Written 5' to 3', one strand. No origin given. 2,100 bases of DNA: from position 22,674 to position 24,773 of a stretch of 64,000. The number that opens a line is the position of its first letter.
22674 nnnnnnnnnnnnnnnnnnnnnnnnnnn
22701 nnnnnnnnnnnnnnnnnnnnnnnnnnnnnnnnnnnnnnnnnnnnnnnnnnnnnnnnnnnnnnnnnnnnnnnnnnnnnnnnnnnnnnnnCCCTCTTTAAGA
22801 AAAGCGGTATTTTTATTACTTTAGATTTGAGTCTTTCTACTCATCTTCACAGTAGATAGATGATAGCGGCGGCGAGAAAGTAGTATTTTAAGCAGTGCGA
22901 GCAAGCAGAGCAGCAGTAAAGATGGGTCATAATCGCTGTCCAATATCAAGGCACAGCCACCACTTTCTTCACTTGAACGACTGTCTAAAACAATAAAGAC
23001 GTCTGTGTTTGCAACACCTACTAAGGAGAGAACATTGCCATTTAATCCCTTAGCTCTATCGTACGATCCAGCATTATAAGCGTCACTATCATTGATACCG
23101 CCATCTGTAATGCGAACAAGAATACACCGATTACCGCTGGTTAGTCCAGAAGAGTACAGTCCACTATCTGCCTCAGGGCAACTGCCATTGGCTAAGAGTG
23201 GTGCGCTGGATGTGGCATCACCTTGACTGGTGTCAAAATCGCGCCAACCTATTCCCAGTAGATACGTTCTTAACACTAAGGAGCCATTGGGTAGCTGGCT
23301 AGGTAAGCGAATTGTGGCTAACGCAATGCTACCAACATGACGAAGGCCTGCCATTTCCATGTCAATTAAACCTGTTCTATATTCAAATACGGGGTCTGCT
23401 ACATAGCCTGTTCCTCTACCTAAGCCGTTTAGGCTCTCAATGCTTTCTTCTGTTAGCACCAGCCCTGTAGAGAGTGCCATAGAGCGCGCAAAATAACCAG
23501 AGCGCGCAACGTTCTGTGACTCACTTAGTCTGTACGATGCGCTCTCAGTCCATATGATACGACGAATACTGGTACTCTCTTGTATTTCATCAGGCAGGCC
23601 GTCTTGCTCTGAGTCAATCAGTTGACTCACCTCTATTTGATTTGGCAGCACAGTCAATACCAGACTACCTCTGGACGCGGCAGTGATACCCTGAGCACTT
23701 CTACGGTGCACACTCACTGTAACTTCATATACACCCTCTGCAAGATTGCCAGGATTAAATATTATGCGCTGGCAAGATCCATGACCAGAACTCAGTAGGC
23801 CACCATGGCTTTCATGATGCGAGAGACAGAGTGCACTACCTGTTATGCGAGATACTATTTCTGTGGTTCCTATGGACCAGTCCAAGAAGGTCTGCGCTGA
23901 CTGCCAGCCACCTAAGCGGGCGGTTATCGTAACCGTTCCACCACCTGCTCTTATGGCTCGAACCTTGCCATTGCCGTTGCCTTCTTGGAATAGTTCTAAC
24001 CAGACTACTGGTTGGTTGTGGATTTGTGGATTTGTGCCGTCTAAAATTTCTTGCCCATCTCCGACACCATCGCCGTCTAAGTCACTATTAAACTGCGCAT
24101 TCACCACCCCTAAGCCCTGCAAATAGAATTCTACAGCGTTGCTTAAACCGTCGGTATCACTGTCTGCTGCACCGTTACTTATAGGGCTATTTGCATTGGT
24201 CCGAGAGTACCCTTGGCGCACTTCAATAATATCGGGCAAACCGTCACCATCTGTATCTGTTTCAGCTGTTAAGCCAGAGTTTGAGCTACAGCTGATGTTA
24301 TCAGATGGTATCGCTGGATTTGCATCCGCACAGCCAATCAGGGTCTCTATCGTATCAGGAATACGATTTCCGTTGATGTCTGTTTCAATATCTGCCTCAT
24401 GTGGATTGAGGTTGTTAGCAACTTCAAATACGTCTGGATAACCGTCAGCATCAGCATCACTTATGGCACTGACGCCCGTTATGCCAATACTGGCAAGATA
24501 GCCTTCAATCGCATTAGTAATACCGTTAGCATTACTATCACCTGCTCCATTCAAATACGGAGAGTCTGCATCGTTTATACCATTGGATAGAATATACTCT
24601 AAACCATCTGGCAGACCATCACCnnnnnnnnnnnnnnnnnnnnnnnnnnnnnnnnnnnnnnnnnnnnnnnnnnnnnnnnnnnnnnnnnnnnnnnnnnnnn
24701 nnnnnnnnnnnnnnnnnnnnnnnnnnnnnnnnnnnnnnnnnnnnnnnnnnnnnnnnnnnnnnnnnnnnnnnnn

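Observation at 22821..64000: A single gene of more than 41 kb (at least 13,714 codons), still incomplete at the window edge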

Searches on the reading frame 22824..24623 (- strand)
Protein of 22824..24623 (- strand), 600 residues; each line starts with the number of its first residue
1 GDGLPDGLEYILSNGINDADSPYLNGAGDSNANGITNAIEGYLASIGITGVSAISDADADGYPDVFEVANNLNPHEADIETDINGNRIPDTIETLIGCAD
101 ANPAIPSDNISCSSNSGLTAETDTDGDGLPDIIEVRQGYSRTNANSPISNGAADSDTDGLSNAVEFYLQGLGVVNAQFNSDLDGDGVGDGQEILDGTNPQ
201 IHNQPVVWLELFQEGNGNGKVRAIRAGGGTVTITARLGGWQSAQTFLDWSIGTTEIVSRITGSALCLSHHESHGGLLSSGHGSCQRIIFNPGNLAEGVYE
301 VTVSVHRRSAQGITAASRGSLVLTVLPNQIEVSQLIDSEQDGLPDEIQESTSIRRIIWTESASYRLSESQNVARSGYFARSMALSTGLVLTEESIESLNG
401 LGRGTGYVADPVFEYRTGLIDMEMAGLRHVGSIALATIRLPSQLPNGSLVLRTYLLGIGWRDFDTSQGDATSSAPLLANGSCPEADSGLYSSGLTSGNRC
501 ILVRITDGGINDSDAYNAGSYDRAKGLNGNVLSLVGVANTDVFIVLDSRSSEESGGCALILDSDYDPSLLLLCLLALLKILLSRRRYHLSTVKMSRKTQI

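Call 19: find_homologous_proteins(query=window:22824-24623:-)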
Query window:22824-24623:- (600 aa): 50 proteins with E <= 0.001 among 8000 candidates.
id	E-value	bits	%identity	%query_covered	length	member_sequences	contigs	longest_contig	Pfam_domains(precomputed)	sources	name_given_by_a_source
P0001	8.9e-68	247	33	85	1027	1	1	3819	PF03160.21,PF18884.6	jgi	jgi:hypothetical protein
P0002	4.6e-65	239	34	90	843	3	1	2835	PF18884.6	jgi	jgi:hypothetical protein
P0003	1.9e-63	233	35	90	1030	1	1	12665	PF03160.21,PF18884.6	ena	-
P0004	8.2e-63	231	35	86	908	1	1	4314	PF13505.13,PF01389.24,PF18884.6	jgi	jgi:hypothetical protein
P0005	8.5e-56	208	33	85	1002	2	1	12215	PF03160.21,PF18884.6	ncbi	ncbi:MAG: Calx-beta domain-containing protein, partial [Woeseiaceae bacterium]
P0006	1.9e-54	203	32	99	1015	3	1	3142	PF03160.21,PF18884.6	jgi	jgi:MYXO-CTERM domain-containing protein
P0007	4.7e-54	202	33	85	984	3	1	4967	PF03160.21,PF18884.6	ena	-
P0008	9.9e-54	201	33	98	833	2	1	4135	PF03160.21,PF18884.6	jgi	jgi:hypothetical protein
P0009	1.0e-52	198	32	97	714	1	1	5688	PF18884.6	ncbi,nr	ncbi:MAG TPA: hypothetical protein VHG33_01205, partial [Woeseiaceae bacterium]|nr:hypothetical prot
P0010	1.0e-45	175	39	51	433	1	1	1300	PF18884.6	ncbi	ncbi:MAG: hypothetical protein ACREQ1_04815, partial [Woeseiaceae bacterium]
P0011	1.2e-42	165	34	75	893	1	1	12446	PF03160.21,PF18884.6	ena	-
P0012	3.5e-40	156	37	54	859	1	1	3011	PF03160.21,PF18884.6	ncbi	ncbi:MAG: Calx-beta domain-containing protein, partial [Woeseiaceae bacterium]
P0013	6.2e-31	126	25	98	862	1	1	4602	PF18884.6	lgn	-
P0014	7.8e-18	83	29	34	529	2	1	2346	PF18884.6,PF03495.20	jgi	jgi:hypothetical protein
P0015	6.4e-16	76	34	25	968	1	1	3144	PF18884.6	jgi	jgi:hypothetical protein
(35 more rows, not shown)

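Call 30: find_encoding_contigs(protein=P0003, flank=10000, max_places=3)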
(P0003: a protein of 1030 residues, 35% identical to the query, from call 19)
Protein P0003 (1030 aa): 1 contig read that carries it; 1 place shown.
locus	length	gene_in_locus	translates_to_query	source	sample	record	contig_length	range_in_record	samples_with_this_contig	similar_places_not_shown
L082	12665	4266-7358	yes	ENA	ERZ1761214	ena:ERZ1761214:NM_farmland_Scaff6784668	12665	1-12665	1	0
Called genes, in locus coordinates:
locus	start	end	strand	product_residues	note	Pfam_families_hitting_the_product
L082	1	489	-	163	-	?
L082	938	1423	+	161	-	PF02627:CMD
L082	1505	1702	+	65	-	-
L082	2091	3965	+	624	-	PF01594:AI-2E_transport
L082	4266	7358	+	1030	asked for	PF03160:Calx-beta, PF18884:TSP3_bac (faint)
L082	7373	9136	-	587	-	PF26965:MimR_N, PF01590:GAF, PF00989:PAS, PF08448:PAS_4, PF13426:PAS_9 (weak), PF00512:HisKA, PF02518:HATPase_c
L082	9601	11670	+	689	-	PF01011:PQQ, PF13360:PQQ_2, PF13570:Beta-prop_ACSF4 (faint), PF01011:PQQ (weak), PF13360:PQQ_2 (weak), PF00034:Cytochrom_C (faint), PF13442:Cytochrome_CBB3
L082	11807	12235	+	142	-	-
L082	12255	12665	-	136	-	?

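Call 31: find_encoding_contigs(protein=P0011, flank=10000, max_places=3)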
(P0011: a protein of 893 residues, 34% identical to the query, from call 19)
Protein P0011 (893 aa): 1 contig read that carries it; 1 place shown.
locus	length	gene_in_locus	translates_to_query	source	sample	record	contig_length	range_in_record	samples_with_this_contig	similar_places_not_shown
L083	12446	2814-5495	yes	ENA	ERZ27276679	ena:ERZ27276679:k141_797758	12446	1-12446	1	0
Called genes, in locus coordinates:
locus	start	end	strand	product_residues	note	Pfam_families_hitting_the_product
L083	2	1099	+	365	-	?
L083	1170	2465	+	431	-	-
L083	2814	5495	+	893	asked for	PF03160:Calx-beta, PF18884:TSP3_bac (weak)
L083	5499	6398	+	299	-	PF13505:OMP_b-brl, PF01389:OmpA_membrane (weak)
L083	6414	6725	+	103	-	-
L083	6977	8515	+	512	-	PF00144:Beta-lactamase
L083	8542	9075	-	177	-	PF05951:Peptidase_M15_2, PF08291:Peptidase_M15_3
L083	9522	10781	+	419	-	PF01471:PG_binding_1, PF03734:YkuD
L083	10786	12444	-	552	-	?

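Call 32: find_encoding_contigs(protein=P0013, flank=10000, max_places=3)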
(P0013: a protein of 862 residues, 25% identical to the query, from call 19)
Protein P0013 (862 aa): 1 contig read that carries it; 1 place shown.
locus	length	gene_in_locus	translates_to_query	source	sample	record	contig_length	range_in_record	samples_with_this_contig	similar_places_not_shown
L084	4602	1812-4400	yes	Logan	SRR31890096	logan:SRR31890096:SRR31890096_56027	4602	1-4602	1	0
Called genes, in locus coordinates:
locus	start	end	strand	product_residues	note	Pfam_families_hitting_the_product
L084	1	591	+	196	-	?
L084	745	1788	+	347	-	PF22337:Phage_fiber_rpt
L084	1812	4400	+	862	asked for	PF18884:TSP3_bac (faint)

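Call 33: search_protein_families(library=ncbifam, proteins=[P0001, P0003, P0006, P0013], max_evalue=10)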
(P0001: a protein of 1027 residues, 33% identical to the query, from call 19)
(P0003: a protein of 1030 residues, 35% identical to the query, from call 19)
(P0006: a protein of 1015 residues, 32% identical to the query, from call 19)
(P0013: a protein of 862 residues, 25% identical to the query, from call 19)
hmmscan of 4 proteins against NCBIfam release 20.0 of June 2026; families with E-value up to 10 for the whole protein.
P0001 (1027 aa): 5 families
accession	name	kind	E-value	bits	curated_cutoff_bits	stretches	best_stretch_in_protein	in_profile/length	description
TIGR00845.1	caca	equivalog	1.1e-12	46.6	679.85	2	174-269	413-523/921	sodium/calcium exchanger 1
NF047639.1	throspo3_MtsD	equivalog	2.7e-07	29.1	800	3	502-590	443-527/651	cell-cell cohesion protein MtsD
NF041766.1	choice_anch_U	domain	1.4e-05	25.8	32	1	862-979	3-91/92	choice-of-anchor U domain-containing protein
NF033765.2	gliding_CglD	equivalog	2.9e-05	22.1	400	2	485-800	103-411/1124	adventurous gliding motility lipoprotein CglD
NF046077.1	LPS_M949_RS01915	subfamily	1.1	9.1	60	1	758-792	48-81/154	M949_RS01915 family surface polysaccharide biosynthesis protein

P0003 (1030 aa): 6 families
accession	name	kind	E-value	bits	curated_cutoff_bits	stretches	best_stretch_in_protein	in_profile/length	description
TIGR00845.1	caca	equivalog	4.5e-15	54.5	679.85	2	72-152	414-493/921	sodium/calcium exchanger 1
NF033765.2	gliding_CglD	equivalog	8.2e-13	47.1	400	3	437-592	146-299/1124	adventurous gliding motility lipoprotein CglD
NF047639.1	throspo3_MtsD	equivalog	6.1e-12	44.5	800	6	556-598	482-526/651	cell-cell cohesion protein MtsD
NF041766.1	choice_anch_U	domain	1.3e-05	26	32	2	955-991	57-91/92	choice-of-anchor U domain-containing protein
NF038115.1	SVAGG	subfamily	0.0007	18.7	150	2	89-169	302-380/407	SVAGG family GlyGly-CTERM protein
NF053691.1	BamM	equivalog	0.0017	17.4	315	2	285-323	250-290/376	BamM family beta-barrel-assembly machinery protein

P0006 (1015 aa): 4 families
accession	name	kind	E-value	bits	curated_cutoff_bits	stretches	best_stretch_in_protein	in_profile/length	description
TIGR00845.1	caca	equivalog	7.8e-08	30.6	679.85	2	35-117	405-487/921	sodium/calcium exchanger 1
NF041766.1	choice_anch_U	domain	1.1e-07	32.5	32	2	931-964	60-91/92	choice-of-anchor U domain-containing protein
NF033765.2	gliding_CglD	equivalog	2.4e-07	29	400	3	409-565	145-299/1124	adventurous gliding motility lipoprotein CglD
NF047639.1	throspo3_MtsD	equivalog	1e-06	27.2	800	5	500-571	458-526/651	cell-cell cohesion protein MtsD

P0013 (862 aa): 5 families
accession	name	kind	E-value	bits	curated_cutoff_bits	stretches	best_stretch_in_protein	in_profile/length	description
NF047639.1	throspo3_MtsD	equivalog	1.4e-16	59.8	800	5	354-418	458-520/651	cell-cell cohesion protein MtsD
NF033765.2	gliding_CglD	equivalog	4.2e-12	44.7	400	3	146-362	100-300/1124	adventurous gliding motility lipoprotein CglD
NF041766.1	choice_anch_U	domain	4.1e-05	24.3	32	2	682-735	4-56/92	choice-of-anchor U domain-containing protein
NF033191.4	JDVT-CTERM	domain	0.00019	21.2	27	1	824-853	5-30/35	JDVT-CTERM domain-containing protein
NF042425.1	Amuc_1099_fam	equivalog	0.57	9.7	50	1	481-509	121-148/321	Amuc_1099 family pilus-like system protein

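Call 52: predict_structure(alignment_id=A1)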
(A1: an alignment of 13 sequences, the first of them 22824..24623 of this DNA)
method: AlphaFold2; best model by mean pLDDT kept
length: 600 residues; sequences in the alignment: 13
mean_pLDDT: 56.2   pTM: 0.31
mean pLDDT of the five models: 56.2, 55.7, 55.5, 53.6, 50.3
residues with pLDDT >= 90: 0; 70-90: 168; 50-70: 220; < 50: 212
segments of 3 or more residues with pLDDT < 50: 1-5, 10-16, 101-110, 140-142, 239-242, 253-282, 338-344, 346-419, 425-428, 516-566, 593-600
pLDDT, mean of each block of 10 residues (from residue 1): 46 50 67 77 79 76 75 68 67 59 43 55 61 56 50 71 71 74 71 64 59 62 70 64 62 47 39 24 62 72 66 62 69 51 44 25 25 31 22 26 26 32 50 64 55 59 75 80 79 80 75 53 35 37 39 28 49 83 70 42
secondary structure, 60 per line:
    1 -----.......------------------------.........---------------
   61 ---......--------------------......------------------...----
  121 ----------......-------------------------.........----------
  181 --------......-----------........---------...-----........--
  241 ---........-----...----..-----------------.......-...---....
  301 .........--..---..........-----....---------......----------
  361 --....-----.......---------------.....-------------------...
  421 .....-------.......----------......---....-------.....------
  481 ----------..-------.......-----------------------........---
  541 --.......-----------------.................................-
elements in order: H6-12 H37-45 H64-69 H90-95 H131-136 H162-170 H189-194 E206-213 E223-225 E231-238 E244-251 E283-289 E297-309 E317-326 H332-335 H345-350 E363-366 E372-378 H394-398 E418-425 E433-439 E450-455 E459-462 E470-474 E500-506 E530-537 E543-549 H567-599

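Call 59: fold_search(model_id=the predicted structure, library=pdb)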
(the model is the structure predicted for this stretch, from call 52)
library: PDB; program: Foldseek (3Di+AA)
matches with E <= 10: 1570; with E <= 0.001: 16
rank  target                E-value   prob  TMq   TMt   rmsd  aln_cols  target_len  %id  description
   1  2ber                  9.6e-06  0.99  0.13  0.13  19.3       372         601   12  Y370G Active Site Mutant of the Sialidase from Micromonospora viridifaciens in complex with beta-Neu5Ac (sialic acid). (released 2005-04-04)
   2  6fhj                  2.1e-05  0.95  0.11  0.07  20.4       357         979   10  Structural dynamics and catalytic properties of a multi-modular xanthanase, native. (released 2018-08-29)
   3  1w8o_A                3.8e-05  0.97  0.13  0.13  18.8       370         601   12  Contribution of the Active Site Aspartic Acid to Catalysis in the Bacterial Neuraminidase from Micromonospora viridifa (released 2004-09-29)
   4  1wcq_C                4.0e-05  0.96  0.13  0.13  18.2       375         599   12  Mutagenesis of the Nucleophilic Tyrosine in a Bacterial Sialidase to Phenylalanine. (released 2005-10-12)
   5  8xen_A                1.7e-04  0.77  0.12  0.08  21.9       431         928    8  Cryo-EM structure of integrin ITGAV/ITGB3 complex, conformation 4 (released 2024-12-18)
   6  5wtb_A                1.8e-04  0.89  0.13  0.22  18.8       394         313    7  Complex Structure of Staphylococcus aureus SdrE with human complement factor H (released 2017-07-19)
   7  2vr3_A                3.1e-04  0.90  0.13  0.24  17.4       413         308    8  Structural and Biochemical Characterization of Fibrinogen binding to ClfA from Staphylocccus aureus (released 2009-05-19)
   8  3ije_A                3.1e-04  0.63  0.12  0.08  25.4       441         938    9  Crystal structure of the complete integrin alhaVbeta3 ectodomain plus an Alpha/beta transmembrane fragment (released 2009-09-29)
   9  4b60_B                3.7e-04  0.66  0.11  0.19  18.5       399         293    7  Structure of rFnBPA(189-505) in complex with fibrinogen gamma chain C- terminal peptide (released 2013-10-09)
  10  5fx8_U                3.9e-04  0.66  0.13  0.21  20.6       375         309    9  Complete structure of manganese lipoxygenase of Gaeumannomyces graminis and partial structure of zonadhesin of Komagat (released 2016-06-22)
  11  5cfa_A                4.1e-04  0.66  0.11  0.18  19.6       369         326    9  Crystal structures of Bbp from Staphylococcus aureus with peptide ligand (released 2015-09-23)
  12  4b5z                  4.3e-04  0.54  0.11  0.18  19.2       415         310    8  Structure of the apo-rFnBPA(189-505) from Staphylococcus aureus (released 2013-10-09)
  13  4tsh_B                7.3e-04  0.69  0.13  0.16  20.8       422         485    8  A Novel Protein Fold Forms an Intramolecular Lock to Stabilize the Tertiary Structure of Streptococcus mutans Adhesin  (released 2014-10-22)
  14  5f0l_B                7.3e-04  0.54  0.13  0.23  22.0       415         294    8  Structure of retromer VPS26-VPS35 subunits bound to SNX3 and DMT1 (released 2016-12-07)
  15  8xcj_F                8.6e-04  0.30  0.10  0.14  40.6       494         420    9  Open State of central tail fiber of bacteriophage lambda upon binding to LamB (gpJ713-LamB complex) (released 2024-05-01)
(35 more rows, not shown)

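Call 75: find_related_loci(query=A1, collection=genome_contigs, flank=10000)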
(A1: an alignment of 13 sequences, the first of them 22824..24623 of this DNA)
Query A1 (600 aa) in genome_contigs; peptide patterns used: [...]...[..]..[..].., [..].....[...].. (x = any residue, [..] = any of these).
599 stretches matched a pattern (row limit reached: there are more); 80 encode a relative of the query (tblastn E <= 1e-3); 80 distinct loci.
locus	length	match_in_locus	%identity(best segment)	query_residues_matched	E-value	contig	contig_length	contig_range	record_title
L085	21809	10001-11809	41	1-546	5e-123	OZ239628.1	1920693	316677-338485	MAG: uncultured Thiomicrospira sp. isolate 55b74635-26c4-4402-a27e-0db7ab61e3f3 genome assembly, chromosome: 1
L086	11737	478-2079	36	4-515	1e-63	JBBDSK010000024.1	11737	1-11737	MAG: Woeseia sp. isolate LejiaC_61_10 Lejia_C_12663_length_11737_cov_5, whole genome shotgun sequence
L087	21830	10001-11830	34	1-537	2e-59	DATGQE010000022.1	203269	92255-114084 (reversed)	MAG TPA_asm: Woeseiaceae bacterium isolate SMAG_U10415 k141_5830115, whole genome shotgun sequence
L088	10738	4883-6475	33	1-505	4e-59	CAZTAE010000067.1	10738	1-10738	MAG TPA_asm: uncultured Woeseiaceae bacterium isolate SRP284430_co1_22 genome assembly, contig: NODE_4469_length_10738_c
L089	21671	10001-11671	34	5-538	9e-61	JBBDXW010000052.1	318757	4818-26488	MAG: Woeseia sp. isolate LejiaD_61_26 Lejia_D_40_length_318757_cov_16, whole genome shotgun sequence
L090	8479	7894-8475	42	35-250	7e-34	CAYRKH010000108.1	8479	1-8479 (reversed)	MAG TPA_asm: uncultured Woeseiaceae bacterium isolate SRP263527_co1_191 genome assembly, contig: NODE_7463_length_8479_c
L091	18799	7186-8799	33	5-515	6e-56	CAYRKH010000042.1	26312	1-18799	MAG TPA_asm: uncultured Woeseiaceae bacterium isolate SRP263527_co1_191 genome assembly, contig: NODE_1450_length_26312_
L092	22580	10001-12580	40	1-207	6e-20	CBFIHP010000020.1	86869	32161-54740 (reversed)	MAG: Planctomycetota bacterium isolate Co_bin_786_permissive genome assembly, contig: Co_bin_786_permissive_c20, whole g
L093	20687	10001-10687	37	1-193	9e-11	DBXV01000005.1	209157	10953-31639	MAG TPA_asm: Myxococcales bacterium UBA1203 UBA1203_contig_6763, whole genome shotgun sequence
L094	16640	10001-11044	28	1-203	9e-11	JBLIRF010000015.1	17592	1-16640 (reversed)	MAG: Thermoplasmatota archaeon isolate MG2_202303_bin_37 MG2_202303_bin_37_scaffold_15, whole genome shotgun sequence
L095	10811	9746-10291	30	14-224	2e-10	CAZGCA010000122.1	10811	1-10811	MAG TPA_asm: uncultured bacterium isolate SRP068000_co1_623 genome assembly, contig: NODE_11357_length_10811_cov_9.29760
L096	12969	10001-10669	33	1-199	4e-9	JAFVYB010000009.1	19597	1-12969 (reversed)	MAG: Myxococcaceae bacterium isolate RGIG5499 Sheep_Colon.Co__c276376, whole genome shotgun sequence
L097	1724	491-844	32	52-199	5e-9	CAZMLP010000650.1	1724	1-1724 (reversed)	MAG TPA_asm: uncultured Verrucomicrobiota bacterium isolate binchicken_co84_3 genome assembly, contig: k141_961079, whol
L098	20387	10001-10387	35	67-203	2e-8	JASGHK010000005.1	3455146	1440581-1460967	MAG: Myxococcales bacterium isolate 5N171 JMF-2111-06-0005.ont.bin.171_4, whole genome shotgun sequence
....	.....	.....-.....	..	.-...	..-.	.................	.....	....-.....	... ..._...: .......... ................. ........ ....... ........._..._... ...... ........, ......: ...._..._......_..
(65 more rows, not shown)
